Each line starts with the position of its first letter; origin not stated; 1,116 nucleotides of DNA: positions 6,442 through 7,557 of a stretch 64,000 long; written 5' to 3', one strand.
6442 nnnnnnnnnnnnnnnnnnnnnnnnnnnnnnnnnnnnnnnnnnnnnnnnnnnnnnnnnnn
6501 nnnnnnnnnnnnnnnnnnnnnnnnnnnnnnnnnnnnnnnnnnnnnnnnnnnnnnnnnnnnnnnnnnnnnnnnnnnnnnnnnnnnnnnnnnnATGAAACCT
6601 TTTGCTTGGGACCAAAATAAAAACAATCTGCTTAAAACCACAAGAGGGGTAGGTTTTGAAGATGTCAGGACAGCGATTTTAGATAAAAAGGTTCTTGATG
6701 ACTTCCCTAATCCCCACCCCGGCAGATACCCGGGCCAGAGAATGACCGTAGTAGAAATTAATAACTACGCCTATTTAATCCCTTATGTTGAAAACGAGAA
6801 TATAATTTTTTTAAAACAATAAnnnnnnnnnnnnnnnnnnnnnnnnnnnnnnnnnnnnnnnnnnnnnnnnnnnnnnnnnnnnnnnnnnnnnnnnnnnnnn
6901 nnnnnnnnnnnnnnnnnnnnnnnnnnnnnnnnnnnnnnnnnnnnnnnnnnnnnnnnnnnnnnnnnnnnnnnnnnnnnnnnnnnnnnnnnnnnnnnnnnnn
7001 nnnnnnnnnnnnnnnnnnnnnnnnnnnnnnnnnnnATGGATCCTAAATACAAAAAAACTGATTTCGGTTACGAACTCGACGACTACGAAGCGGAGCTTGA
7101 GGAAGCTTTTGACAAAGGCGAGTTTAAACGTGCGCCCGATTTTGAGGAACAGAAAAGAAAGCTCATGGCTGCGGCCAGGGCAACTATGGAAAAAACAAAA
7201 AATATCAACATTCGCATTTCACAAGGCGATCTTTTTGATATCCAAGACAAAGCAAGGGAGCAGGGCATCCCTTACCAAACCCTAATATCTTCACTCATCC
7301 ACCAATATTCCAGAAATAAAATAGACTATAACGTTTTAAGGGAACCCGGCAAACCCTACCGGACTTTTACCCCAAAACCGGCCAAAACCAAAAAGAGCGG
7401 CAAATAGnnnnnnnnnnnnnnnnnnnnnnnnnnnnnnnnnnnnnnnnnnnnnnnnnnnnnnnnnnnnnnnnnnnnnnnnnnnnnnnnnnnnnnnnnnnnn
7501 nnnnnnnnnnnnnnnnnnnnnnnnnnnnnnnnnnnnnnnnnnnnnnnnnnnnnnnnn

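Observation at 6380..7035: Two paralogous ~120 nt structured elements upstream of a split brnT/brnA pair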

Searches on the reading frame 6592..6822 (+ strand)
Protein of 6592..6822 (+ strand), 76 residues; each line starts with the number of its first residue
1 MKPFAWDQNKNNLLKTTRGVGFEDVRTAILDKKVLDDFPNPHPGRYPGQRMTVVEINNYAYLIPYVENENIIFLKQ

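Call 46: search_protein_families(library=pfam, proteins=[window:6592-6822:+], max_evalue=0.01)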
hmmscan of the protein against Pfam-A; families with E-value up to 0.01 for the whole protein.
window:6592-6822:+ (76 aa): 1 family
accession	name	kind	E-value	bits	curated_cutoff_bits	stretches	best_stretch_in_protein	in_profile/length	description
PF04365.19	BrnT_toxin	-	0.0016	19.1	34.5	1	6-70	1-63/77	Ribonuclease toxin, BrnT, of type II toxin-antitoxin system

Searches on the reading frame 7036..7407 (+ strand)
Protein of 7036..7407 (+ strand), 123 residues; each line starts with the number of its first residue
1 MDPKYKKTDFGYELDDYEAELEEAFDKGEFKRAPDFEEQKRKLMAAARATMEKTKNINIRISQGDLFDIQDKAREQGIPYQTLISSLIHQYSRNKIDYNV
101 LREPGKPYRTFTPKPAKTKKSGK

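Call 46: search_protein_families(library=pfam, proteins=[window:7036-7407:+], max_evalue=0.01)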
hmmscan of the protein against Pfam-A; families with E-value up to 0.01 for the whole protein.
window:7036-7407:+ (123 aa): 2 families
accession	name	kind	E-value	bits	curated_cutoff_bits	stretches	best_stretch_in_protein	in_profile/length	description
PF12441.14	CopG_antitoxin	-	2.5e-05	25.4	28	1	51-89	39-77/79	CopG antitoxin of type II toxin-antitoxin system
PF14384.12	BrnA_antitoxin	-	0.0051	17.6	26.1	0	26-91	7-67/68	BrnA antitoxin of type II toxin-antitoxin system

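Call 50: find_related_loci(query=window:7036-7407:+, collection=metagenome_contigs, flank=2500)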
Query window:7036-7407:+ (123 aa) in metagenome_contigs; peptide patterns used: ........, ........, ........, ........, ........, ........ (x = any residue, [..] = any of these).
359 stretches matched a pattern, but none encodes a relative of the query by tblastn (E <= 1e-3).
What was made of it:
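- Tried and rejected: A BrnA-based search of metagenome contigs found no relatives (call 50).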
